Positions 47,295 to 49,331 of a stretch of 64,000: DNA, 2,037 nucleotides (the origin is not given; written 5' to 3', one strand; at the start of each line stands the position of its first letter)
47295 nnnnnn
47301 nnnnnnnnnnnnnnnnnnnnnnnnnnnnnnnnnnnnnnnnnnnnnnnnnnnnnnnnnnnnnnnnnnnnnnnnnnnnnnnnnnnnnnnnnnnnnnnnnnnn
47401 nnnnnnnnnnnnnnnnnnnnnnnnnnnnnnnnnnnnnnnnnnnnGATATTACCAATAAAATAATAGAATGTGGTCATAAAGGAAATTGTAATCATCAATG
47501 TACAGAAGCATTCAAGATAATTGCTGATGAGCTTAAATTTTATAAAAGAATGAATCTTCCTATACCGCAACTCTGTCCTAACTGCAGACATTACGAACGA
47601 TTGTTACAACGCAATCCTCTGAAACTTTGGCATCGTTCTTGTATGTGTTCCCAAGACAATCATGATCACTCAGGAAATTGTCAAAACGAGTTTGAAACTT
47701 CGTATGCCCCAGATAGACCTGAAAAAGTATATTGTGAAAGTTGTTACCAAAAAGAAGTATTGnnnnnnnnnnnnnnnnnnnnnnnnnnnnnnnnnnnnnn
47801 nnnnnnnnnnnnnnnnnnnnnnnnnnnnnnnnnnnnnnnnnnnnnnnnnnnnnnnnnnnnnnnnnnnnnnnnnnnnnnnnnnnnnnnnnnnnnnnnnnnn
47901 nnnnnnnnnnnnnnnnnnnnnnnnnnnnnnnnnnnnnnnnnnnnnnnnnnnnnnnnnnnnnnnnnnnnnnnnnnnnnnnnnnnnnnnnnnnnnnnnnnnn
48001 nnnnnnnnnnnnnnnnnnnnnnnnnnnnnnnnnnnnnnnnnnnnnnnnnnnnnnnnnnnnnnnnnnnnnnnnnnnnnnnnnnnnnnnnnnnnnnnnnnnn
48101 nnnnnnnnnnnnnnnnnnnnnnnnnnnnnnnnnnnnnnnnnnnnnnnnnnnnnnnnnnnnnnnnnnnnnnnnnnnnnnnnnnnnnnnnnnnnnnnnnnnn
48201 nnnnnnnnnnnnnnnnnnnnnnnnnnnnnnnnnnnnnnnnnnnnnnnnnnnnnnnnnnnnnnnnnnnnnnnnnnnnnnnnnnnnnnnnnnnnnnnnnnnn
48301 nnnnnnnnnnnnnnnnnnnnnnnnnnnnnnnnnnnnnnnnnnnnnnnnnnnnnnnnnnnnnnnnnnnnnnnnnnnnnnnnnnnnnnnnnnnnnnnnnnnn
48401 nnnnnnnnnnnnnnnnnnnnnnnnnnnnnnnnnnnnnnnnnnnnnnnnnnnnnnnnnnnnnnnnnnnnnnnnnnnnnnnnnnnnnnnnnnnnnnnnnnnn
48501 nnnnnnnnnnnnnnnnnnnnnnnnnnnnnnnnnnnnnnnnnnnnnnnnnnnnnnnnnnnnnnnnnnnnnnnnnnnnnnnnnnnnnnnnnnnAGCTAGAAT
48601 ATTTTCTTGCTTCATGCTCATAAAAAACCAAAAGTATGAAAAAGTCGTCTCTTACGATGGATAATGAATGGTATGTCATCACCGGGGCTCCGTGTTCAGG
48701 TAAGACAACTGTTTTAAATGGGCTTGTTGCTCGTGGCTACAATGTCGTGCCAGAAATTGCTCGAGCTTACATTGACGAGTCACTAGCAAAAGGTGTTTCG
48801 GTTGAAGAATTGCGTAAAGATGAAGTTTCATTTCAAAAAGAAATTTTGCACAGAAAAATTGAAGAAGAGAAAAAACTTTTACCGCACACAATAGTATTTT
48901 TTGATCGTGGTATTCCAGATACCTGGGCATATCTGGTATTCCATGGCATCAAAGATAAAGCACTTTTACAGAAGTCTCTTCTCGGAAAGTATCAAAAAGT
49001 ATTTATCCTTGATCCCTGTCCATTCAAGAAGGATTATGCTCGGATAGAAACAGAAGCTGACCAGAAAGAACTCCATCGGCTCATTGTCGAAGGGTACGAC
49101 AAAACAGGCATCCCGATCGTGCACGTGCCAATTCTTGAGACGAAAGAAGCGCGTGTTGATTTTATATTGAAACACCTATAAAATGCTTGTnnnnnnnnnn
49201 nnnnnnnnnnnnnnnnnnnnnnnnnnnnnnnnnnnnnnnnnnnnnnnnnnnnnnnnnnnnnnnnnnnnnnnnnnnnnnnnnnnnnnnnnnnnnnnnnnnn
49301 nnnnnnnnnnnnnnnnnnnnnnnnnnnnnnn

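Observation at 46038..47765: AT-rich 575-aa Cys-rich multi-zinc-ribbon protein embedded inside the purine operon between purL and purQ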

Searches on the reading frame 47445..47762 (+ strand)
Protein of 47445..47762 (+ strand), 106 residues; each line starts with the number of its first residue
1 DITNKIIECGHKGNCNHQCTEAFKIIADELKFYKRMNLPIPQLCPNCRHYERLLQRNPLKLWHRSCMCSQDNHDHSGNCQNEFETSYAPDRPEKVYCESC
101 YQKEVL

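Call 47: search_protein_families(library=pfam, proteins=[window:47445-47762:+], max_evalue=1)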
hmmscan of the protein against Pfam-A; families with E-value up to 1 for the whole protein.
window:47445-47762:+ (106 aa): 3 families
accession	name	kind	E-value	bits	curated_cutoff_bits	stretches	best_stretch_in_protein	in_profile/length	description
PF23477.1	zf_Tbcl_2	-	0.0053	16.9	27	1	78-104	10-36/37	Probable treble clef zinc finger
PF09723.15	Zn_ribbon_8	-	0.11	13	34.4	1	78-104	10-36/41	Zinc ribbon domain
PF00412.28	LIM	-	0.58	10.9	22.9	1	57-104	17-57/58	LIM domain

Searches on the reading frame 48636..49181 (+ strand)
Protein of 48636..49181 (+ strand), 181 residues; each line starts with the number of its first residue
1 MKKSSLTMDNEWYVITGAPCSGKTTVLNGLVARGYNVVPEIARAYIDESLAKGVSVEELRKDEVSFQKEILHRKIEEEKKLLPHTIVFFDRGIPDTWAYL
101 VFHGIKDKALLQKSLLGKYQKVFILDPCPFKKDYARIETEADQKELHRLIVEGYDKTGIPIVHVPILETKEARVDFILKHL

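Call 3: search_protein_families(library=pfam, proteins=[window:48636-49181:+], max_evalue=0.1)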
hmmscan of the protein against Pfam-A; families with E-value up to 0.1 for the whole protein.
window:48636-49181:+ (181 aa): 8 families
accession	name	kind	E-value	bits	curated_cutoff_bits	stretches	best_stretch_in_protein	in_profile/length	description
PF13521.12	AAA_28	-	1e-34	120.6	27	1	13-166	2-158/164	AAA domain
PF13238.12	AAA_18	-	9.4e-05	23.3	29.4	1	14-81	2-69/128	AAA domain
PF01712.25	dNK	-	0.0047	17.1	27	1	14-122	2-112/203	Deoxynucleoside kinase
PF13173.12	AAA_14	-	0.042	14.3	27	1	10-90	2-69/129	AAA domain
PF10236.15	DAP3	-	0.049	13.3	23.1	0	2-34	15-47/311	Mitochondrial ribosomal death-associated protein 3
PF08433.16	KTI12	-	0.051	13.5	22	1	14-70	5-46/271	Chromatin associated protein KTI12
PF13245.12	AAA_19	-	0.058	14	25.1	1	8-33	9-34/134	AAA domain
PF25199.1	nSTAND_NTPase5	-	0.074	13.3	34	0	10-48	41-78/145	Novel STAND NTPase 5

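Call 78: search_protein_families(library=ncbifam, proteins=[window:48636-49181:+], max_evalue=0.01)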
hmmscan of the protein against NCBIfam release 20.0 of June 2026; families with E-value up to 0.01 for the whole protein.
window:48636-49181:+ (181 aa): 1 family
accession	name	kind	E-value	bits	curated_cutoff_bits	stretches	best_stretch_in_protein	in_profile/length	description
TIGR01448.2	helicase_RecD2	equivalog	0.0055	14.9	500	1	8-32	329-353/713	SF1B family DNA helicase RecD2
